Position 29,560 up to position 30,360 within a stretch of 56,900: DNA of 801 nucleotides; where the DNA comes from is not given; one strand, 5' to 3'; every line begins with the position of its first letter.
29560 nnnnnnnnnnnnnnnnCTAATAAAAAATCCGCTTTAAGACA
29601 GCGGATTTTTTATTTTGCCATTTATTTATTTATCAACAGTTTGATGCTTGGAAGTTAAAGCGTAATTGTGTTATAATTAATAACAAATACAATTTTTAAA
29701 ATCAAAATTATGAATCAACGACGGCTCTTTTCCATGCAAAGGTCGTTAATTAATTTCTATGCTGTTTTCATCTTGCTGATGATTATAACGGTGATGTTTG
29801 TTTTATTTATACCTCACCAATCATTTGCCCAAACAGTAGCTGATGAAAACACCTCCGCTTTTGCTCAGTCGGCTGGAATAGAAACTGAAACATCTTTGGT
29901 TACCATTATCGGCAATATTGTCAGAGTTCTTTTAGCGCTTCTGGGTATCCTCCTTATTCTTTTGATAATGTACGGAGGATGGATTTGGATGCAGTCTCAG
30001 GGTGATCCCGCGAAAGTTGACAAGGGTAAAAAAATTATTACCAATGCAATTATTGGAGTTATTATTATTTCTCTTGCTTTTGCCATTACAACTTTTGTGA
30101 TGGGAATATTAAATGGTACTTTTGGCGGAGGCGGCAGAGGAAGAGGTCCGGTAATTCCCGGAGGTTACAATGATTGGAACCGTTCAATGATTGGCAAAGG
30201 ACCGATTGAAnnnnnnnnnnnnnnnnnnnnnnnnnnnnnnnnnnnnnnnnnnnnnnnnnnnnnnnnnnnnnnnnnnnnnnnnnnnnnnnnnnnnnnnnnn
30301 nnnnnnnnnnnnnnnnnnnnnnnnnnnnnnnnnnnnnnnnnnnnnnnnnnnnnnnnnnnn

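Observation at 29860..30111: Pilin-like two-helix module duplicated at the N-termini of both giant proteins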

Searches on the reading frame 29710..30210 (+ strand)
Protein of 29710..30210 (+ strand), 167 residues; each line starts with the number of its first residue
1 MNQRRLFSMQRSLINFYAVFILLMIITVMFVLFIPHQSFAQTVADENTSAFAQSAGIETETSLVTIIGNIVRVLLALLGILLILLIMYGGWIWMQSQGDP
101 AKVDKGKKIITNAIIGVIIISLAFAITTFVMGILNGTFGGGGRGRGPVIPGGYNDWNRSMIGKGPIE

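Call 6: search_protein_families(library=pfam, proteins=[window:29710-30210:+], max_evalue=1)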
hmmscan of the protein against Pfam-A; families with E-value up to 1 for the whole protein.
window:29710-30210:+ (167 aa): 7 families
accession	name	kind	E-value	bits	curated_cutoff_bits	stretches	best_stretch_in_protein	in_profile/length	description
PF18895.5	T4SS_pilin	-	1e-10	42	26.6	1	60-130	2-71/71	Type IV secretion system pilin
PF06157.16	DUF973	-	0.00014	21.6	26.4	1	16-131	14-122/309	Protein of unknown function (DUF973)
PF05987.18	DUF898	-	0.032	13.8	28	1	7-127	121-241/336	Bacterial protein of unknown function (DUF898)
PF00001.26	7tm_1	-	0.071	13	30.5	1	4-133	94-221/260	7 transmembrane receptor (rhodopsin family)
PF19300.4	BPD_transp_1_N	-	0.31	11.7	23.8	0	17-35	11-29/114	Binding-prot-dependent transport system membrane comp, N-term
PF14030.11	DUF4245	-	0.42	11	30.1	0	21-55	14-47/165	Protein of unknown function (DUF4245)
PF12089.13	DUF3566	-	0.72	10.7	22.2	0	7-83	23-99/118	Transmembrane domain of unknown function (DUF3566)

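Call 18: find_homologous_proteins(query=A1, max_evalue=0.001)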
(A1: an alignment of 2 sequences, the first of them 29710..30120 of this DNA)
Query A1 (2 sequences) (137 aa, profile of the alignment): 138 proteins with E <= 0.001 among 1162 candidates; the best 120 are listed.
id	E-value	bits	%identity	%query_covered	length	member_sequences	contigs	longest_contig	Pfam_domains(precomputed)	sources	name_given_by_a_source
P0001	1.9e-46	175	64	99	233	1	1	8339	PF18895.6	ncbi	ncbi:MAG: Ig-like domain-containing protein, partial [Candidatus Buchananbacteria bacterium]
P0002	5.5e-28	115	39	93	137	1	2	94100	PF18895.6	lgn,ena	-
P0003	2.5e-27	113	49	64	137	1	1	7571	PF18895.6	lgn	-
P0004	7.9e-27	112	42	82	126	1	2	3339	PF18895.6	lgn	-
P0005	2.7e-23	100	44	69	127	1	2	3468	PF18895.6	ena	-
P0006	5.7e-23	99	39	81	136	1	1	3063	PF18895.6,PF04956.19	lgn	-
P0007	6.9e-23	99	50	58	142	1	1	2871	PF18895.6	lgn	-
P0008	1.9e-22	97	35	90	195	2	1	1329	PF18895.6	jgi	-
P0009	2.1e-22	97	45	72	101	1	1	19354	PF18895.6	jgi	jgi:TRAP-type C4-dicarboxylate transport system permease small subunit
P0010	5.0e-22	96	44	72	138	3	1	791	PF18895.6,PF04956.19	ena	-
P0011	1.4e-21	95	42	77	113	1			PF18895.6,PF04956.19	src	-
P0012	2.7e-21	94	47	53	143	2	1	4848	PF18895.6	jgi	-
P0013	4.3e-21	93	49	60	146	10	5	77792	PF18895.6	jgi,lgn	jgi:Na+-transporting methylmalonyl-CoA/oxaloacetate decarboxylase gamma subunit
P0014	7.5e-21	92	44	77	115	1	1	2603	PF18895.6,PF04956.19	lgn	-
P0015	1.1e-20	92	42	61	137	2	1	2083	PF18895.6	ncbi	-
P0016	1.9e-20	91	53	48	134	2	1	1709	PF18895.6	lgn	-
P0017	2.2e-20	91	34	70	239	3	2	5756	PF18895.6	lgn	-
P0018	4.1e-20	90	37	77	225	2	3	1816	PF18895.6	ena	-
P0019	5.5e-20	89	42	62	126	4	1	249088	PF18895.6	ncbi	ncbi:MAG: hypothetical protein WC668_00375 [Patescibacteria group bacterium]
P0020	5.6e-20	89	50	60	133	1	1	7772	PF18895.6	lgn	-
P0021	8.0e-20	89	44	53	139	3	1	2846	PF18895.6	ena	-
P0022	8.9e-20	89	51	53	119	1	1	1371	PF18895.6,PF04956.19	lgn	-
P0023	9.7e-20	89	50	55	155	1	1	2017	PF18895.6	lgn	-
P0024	2.2e-19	87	46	75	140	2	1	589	PF18895.6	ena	-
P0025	2.2e-19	87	47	56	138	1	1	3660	PF18895.6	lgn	-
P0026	3.0e-19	87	28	80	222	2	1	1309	PF18895.6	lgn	-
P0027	3.8e-19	87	40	64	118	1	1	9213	PF18895.6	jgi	-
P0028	4.8e-19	86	33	86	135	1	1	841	PF18895.6,PF04956.19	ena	-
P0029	7.6e-19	86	37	90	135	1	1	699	PF18895.6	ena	-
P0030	1.0e-18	85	37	66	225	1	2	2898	PF18895.6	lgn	-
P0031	1.0e-18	85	43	68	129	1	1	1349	PF18895.6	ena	-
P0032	2.2e-18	84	42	61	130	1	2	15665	PF18895.6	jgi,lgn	-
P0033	3.0e-18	84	39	73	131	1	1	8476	PF18895.6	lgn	-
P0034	3.9e-18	83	35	55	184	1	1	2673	PF18895.6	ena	-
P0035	5.3e-18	83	39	85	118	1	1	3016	PF18895.6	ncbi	ncbi:MAG: hypothetical protein AAB791_03115, partial [Patescibacteria group bacterium]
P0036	5.4e-18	83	38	75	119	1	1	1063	PF18895.6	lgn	-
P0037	5.5e-18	83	31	80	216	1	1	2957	PF18895.6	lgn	-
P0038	1.0e-17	82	36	63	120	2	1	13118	PF18895.6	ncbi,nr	ncbi:MAG: hypothetical protein QG668_134, partial [Patescibacteria group bacterium]|nr:hypothetical 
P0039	1.1e-17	82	36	53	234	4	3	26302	PF18895.6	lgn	-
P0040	1.2e-17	82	39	80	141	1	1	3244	PF18895.6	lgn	-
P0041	1.7e-17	81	39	66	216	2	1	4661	PF18895.6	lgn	-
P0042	2.2e-17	81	33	81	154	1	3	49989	PF18895.6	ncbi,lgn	-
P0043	2.5e-17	81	40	74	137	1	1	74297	PF18895.6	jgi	jgi:hypothetical protein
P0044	3.4e-17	80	43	46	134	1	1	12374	PF18895.6,PF04956.19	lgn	-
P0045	4.8e-17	80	45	57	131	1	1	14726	PF18895.6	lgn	-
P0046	5.4e-17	80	36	48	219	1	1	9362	PF18895.6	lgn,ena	-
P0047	1.1e-16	79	33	71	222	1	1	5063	PF18895.6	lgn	-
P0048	2.9e-16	77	32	88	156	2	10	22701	PF18895.6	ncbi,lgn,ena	-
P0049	3.7e-16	77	36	58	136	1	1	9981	PF18895.6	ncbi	-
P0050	5.5e-16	76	42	63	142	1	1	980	PF18895.6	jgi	-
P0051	7.5e-16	76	32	62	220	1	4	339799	PF18895.6,PF04956.19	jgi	jgi:cbb3-type cytochrome oxidase subunit 3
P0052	9.6e-16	76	41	60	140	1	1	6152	PF18895.6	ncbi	-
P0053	1.1e-15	75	34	82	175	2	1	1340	PF18895.6,PF04956.19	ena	-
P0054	1.5e-15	75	40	67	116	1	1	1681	PF18895.6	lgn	-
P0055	2.0e-15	75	37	31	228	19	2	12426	PF18895.6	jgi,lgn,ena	jgi:Type IV secretion system pilin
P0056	2.2e-15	74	38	47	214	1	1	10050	PF18895.6,PF04956.19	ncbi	ncbi:MAG: hypothetical protein V1698_00050 [bacterium]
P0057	2.2e-15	74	36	82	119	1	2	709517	PF18895.6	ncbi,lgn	-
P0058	2.9e-15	74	35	61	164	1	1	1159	PF18895.6,PF05635.18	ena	-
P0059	3.6e-15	74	32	96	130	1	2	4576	PF18895.6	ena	-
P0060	4.5e-15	73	36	80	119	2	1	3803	PF18895.6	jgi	-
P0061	5.1e-15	73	40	58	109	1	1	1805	PF18895.6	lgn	-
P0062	5.9e-15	73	42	52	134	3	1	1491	PF18895.6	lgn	-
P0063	5.9e-15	73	43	61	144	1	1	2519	PF18895.6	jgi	-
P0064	7.5e-15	73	44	52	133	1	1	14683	PF18895.6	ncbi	-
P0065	8.9e-15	73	38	56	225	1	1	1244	PF18895.6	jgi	jgi:hypothetical protein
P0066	9.5e-15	72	36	65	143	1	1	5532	PF18895.6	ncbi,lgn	-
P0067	1.1e-14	72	44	53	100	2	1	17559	PF18895.6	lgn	-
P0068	1.5e-14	72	37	57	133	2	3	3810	PF18895.6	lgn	-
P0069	1.5e-14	72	38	74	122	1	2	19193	PF18895.6,PF04956.19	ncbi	-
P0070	1.6e-14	72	25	55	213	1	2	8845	PF18895.6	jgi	jgi:cytochrome bd-type quinol oxidase subunit 2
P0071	1.7e-14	72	38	74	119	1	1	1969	PF18895.6,PF04956.19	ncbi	-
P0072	1.9e-14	71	44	38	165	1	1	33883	PF18895.6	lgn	-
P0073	2.5e-14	71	35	64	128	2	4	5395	PF18895.6,PF04956.19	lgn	-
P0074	2.7e-14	71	35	80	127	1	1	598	PF18895.6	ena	-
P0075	2.8e-14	71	36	55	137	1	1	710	PF18895.6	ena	-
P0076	2.9e-14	71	35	78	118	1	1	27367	PF18895.6,PF04956.19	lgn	-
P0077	3.1e-14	71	35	91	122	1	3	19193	PF18895.6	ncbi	-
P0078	4.9e-14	70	35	89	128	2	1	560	PF18895.6,PF04956.19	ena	-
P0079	7.3e-14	70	38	53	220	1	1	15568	PF18895.6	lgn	-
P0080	7.3e-14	70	30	74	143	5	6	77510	PF18895.6,PF04956.19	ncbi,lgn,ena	-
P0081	1.0e-13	69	38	54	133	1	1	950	PF18895.6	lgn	-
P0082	1.4e-13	69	36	73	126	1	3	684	PF18895.6,PF04956.19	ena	-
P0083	1.5e-13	69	45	62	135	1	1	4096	PF18895.6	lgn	-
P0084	1.6e-13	69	43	51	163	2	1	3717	PF18895.6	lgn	-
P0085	2.0e-13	68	37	73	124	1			PF18895.6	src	-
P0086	2.4e-13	68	41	58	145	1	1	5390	PF18895.6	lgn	-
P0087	2.4e-13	68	44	56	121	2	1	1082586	PF18895.6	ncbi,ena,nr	ncbi:MAG: hypothetical protein H6760_04660 [Candidatus Nomurabacteria bacterium]|nr:MAG: hypothetica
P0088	2.4e-13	68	33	63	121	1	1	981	PF18895.6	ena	-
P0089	3.0e-13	68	36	69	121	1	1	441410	PF18895.6,PF04956.19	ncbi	-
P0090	3.8e-13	67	36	58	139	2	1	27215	PF18895.6,PF04956.19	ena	-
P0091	3.8e-13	67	39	56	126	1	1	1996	PF18895.6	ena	-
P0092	4.5e-13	67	33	73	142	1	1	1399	PF18895.6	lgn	-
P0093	4.6e-13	67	36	58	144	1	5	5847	PF18895.6,PF04956.19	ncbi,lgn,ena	-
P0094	6.3e-13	67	50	35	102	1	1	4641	PF18895.6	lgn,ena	-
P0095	6.7e-13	66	35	93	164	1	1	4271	PF18895.6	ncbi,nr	ncbi:hypothetical protein EPN90_02445 [Patescibacteria group bacterium]|nr:MAG: hypothetical protein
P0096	7.6e-13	66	33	77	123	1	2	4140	PF18895.6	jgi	jgi:hypothetical protein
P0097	9.5e-13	66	53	26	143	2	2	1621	PF18895.6,PF04956.19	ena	-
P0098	1.5e-12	65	38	48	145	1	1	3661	PF18895.6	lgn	-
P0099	1.5e-12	65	31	75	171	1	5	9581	PF18895.6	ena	-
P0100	1.6e-12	65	30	89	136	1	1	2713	PF18895.6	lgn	-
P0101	2.3e-12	65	32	71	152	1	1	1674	PF18895.6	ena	-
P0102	2.3e-12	65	45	47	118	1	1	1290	PF18895.6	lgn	-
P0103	6.8e-12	63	49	27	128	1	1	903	PF18895.6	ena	-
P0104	9.0e-12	63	33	48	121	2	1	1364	PF18895.6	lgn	-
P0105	9.4e-12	63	36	79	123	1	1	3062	PF18895.6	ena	-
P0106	1.0e-11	63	43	36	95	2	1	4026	PF18895.6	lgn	-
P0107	1.4e-11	62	45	47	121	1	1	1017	PF18895.6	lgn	-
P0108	1.6e-11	62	49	28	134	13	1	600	PF18895.6,PF09490.16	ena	-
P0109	2.0e-11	62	33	66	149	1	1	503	PF18895.6,PF19607.5,PF04956.19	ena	-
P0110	2.3e-11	61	38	58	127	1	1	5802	PF18895.6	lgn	-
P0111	2.5e-11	61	45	47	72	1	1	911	PF18895.6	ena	-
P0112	5.1e-11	60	47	34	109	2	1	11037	PF18895.6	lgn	-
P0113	5.2e-11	60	41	50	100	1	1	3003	PF18895.6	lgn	-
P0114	5.5e-11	60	31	65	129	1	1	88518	PF18895.6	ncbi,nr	ncbi:hypothetical protein IT418_01110 [bacterium]|nr:hypothetical protein [bacterium]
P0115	6.2e-11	60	29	70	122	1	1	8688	PF18895.6,PF04956.19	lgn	-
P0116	6.6e-11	60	28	86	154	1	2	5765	PF18895.6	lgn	-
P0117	1.3e-10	59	36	45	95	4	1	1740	PF18895.6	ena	-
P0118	2.2e-10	58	39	45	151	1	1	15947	PF18895.6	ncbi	-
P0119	2.5e-10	58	47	33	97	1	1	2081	PF18895.6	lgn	-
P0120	3.5e-10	58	33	60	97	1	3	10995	PF18895.6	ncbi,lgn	-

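Call 46: search_protein_representatives(alignment_id=A1)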
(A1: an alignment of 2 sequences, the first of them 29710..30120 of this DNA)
Query: 2 sequences, 138 profile positions. Proteins with E-value up to 0.001 (for the whole library): 52659; up to 1e-10: 12343; up to 1e-30: 56. The best 150 are listed.
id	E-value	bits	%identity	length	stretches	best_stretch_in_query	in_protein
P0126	2.3e-67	241.2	-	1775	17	62-132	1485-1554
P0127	7.4e-61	220.1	-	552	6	15-134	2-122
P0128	2.2e-54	199.2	-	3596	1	1-136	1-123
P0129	8.5e-53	194.0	-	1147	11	50-130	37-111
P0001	6.1e-47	175.1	-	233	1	5-138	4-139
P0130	7.9e-46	171.5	-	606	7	49-132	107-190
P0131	3.9e-45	169.2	-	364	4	22-137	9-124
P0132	1.1e-43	164.6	-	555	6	70-133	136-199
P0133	1.9e-43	163.7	-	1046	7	62-132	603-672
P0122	2.2e-43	163.5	-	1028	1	10-138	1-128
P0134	2.5e-43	163.4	-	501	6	64-132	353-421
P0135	1.8e-42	160.6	-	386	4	54-132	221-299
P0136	8.6e-42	158.4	-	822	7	61-130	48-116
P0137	1.7e-41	157.4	-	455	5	61-131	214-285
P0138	4.8e-40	152.7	-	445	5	66-133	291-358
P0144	1.3e-36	141.6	-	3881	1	19-135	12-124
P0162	1.6e-32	128.3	-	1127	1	4-137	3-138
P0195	1.2e-27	112.5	-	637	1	17-137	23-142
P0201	2.8e-27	111.4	-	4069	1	18-136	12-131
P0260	3.0e-24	101.6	-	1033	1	36-137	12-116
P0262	3.2e-24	101.4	-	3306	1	20-135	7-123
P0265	3.9e-24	101.2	-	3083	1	11-137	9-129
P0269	6.7e-24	100.4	-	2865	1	15-135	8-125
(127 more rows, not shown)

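Call 76: list_cluster_members(proteins=[P0144, P0201, P0262, P0265, P0269, P0195, P0126, P0129, P0162, P0260])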
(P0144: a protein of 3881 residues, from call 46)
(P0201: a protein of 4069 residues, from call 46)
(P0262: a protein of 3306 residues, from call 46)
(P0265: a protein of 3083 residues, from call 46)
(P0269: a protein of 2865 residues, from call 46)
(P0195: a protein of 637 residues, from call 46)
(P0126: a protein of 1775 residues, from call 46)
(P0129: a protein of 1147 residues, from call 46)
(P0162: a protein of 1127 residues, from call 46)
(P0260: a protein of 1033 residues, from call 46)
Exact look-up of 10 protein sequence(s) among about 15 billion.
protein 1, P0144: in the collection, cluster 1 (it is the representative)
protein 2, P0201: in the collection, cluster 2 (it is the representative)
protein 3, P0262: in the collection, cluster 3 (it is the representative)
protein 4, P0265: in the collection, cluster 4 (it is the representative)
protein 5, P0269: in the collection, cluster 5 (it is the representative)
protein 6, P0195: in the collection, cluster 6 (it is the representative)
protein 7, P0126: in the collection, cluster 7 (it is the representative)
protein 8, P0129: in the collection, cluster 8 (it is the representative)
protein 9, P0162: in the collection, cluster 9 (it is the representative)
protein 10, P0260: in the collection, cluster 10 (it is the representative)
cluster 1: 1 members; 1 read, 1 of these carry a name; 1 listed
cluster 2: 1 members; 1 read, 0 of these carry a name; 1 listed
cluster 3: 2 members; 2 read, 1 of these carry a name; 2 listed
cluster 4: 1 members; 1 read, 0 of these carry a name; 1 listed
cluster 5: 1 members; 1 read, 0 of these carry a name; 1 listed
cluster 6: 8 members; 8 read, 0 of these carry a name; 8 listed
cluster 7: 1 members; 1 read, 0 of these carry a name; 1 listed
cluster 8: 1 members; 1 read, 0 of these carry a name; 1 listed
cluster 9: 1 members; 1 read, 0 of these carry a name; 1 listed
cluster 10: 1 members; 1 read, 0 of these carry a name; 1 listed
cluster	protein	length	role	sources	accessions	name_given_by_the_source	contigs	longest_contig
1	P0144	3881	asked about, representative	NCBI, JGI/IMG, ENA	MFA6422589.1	MAG: LamG-like jellyroll fold domain-containing protein [Candidatus Buchananbacteria ...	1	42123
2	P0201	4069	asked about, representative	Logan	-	-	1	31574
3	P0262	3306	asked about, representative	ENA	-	-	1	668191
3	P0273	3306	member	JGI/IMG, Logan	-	cysteine-rich repeat protein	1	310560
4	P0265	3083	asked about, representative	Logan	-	-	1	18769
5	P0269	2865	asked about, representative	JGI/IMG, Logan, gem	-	-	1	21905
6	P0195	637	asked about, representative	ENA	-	-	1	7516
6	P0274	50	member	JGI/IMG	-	-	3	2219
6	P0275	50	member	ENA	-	-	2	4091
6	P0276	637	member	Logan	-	-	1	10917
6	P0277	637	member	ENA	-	-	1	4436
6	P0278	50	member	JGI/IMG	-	-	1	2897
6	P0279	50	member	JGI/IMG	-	-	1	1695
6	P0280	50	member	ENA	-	-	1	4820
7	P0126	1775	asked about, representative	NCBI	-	-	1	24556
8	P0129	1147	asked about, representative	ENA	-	-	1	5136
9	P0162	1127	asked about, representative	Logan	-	-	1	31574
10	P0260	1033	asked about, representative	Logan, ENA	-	-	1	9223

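Call 77: find_encoding_contigs(protein=P0019, flank=10000, max_places=2)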
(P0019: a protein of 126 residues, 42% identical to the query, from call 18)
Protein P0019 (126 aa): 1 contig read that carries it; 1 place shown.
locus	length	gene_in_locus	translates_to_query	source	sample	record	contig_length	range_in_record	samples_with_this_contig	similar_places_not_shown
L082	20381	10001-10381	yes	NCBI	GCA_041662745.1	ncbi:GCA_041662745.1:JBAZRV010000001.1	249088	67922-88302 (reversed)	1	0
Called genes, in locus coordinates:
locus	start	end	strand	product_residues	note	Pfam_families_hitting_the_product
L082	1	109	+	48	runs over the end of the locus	-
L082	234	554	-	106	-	-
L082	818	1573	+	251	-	-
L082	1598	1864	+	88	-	PF04266:ASCH (weak), PF12961:DUF3850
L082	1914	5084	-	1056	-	-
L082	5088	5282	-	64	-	-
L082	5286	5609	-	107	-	PF18908:DUF5663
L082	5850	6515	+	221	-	-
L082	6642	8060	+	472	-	-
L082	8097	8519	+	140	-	PF18895:T4SS_pilin (weak)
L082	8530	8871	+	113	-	PF18895:T4SS_pilin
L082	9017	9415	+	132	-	PF18895:T4SS_pilin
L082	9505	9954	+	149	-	PF18895:T4SS_pilin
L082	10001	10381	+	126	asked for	PF18895:T4SS_pilin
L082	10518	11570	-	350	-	PF10432:bact-PGI_C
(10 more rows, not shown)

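Call 80: find_encoding_contigs(protein=P0002, flank=10000, max_places=2)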
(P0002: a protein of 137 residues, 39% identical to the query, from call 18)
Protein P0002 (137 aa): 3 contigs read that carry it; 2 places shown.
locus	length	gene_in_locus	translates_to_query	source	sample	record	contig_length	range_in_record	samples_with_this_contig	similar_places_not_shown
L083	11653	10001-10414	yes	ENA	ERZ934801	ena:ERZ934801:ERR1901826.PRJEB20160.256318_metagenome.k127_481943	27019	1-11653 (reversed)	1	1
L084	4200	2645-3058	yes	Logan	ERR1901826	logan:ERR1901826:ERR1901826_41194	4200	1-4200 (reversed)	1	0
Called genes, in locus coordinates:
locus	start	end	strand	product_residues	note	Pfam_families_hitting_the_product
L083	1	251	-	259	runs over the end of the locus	PF00512:HisKA, PF02518:HATPase_c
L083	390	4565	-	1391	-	-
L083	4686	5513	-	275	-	-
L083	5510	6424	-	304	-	-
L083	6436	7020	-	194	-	-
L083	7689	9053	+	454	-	PF01547:SBP_bac_1, PF13416:SBP_bac_8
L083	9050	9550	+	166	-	PF18895:T4SS_pilin (weak)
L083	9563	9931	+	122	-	PF18895:T4SS_pilin (weak)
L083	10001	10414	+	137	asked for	PF18895:T4SS_pilin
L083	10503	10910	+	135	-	PF18895:T4SS_pilin (weak)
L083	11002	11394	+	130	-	PF18895:T4SS_pilin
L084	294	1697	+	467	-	PF01547:SBP_bac_1, PF13416:SBP_bac_8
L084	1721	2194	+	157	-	PF18895:T4SS_pilin (weak)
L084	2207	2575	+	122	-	PF18895:T4SS_pilin (weak)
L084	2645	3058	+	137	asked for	PF18895:T4SS_pilin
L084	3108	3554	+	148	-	PF18895:T4SS_pilin (weak)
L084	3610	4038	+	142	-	PF18895:T4SS_pilin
